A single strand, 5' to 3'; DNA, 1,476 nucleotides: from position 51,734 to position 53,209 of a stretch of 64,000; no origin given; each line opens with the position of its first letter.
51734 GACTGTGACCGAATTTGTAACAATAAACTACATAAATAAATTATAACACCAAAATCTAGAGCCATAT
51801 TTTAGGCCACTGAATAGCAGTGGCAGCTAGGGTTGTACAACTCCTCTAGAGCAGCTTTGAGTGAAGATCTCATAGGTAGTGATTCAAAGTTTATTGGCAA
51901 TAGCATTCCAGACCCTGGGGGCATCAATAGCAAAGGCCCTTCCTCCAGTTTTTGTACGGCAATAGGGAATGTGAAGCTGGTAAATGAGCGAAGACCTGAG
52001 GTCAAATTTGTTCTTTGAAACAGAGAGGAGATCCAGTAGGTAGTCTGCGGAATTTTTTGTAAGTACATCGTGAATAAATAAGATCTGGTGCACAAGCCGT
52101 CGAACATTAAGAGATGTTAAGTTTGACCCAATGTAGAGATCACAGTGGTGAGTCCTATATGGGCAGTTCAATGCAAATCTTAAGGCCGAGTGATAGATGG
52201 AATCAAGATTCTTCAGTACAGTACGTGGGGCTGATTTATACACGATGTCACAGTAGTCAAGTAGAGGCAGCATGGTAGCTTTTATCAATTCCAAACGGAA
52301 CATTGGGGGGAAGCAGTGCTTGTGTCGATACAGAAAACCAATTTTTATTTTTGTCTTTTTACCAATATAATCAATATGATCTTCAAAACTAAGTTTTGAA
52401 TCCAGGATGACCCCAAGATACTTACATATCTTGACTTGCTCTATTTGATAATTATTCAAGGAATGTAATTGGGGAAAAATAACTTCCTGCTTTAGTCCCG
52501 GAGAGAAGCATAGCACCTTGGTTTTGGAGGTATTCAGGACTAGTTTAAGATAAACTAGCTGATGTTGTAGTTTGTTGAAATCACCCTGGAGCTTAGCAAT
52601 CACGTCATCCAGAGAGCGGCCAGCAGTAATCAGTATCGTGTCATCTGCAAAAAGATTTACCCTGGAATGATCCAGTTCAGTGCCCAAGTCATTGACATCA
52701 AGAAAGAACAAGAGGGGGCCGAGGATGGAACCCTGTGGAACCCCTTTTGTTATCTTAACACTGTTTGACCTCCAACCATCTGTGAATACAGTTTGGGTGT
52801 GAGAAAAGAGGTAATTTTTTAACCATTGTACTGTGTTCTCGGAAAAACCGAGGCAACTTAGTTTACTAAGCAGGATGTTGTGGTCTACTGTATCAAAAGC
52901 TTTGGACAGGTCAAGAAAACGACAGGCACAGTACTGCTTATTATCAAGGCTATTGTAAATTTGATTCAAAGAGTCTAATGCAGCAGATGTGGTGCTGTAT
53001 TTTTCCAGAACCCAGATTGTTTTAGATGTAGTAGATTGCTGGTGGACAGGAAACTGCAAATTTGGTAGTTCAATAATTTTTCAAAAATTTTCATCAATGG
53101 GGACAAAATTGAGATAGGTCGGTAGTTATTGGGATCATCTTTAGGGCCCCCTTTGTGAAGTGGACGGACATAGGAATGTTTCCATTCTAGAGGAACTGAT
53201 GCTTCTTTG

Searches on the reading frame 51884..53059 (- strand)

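Call 30: search_protein_families(library=pfam, proteins=[window:51884-53059:-], max_evalue=0.01)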
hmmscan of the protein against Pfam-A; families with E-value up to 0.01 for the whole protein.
window:51884-53059:- (391 aa): 1 family
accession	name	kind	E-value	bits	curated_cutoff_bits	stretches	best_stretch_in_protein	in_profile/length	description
PF00078.32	RVT_1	-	4.6e-25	89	29.6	1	28-219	51-205/205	Reverse transcriptase (RNA-dependent DNA polymerase)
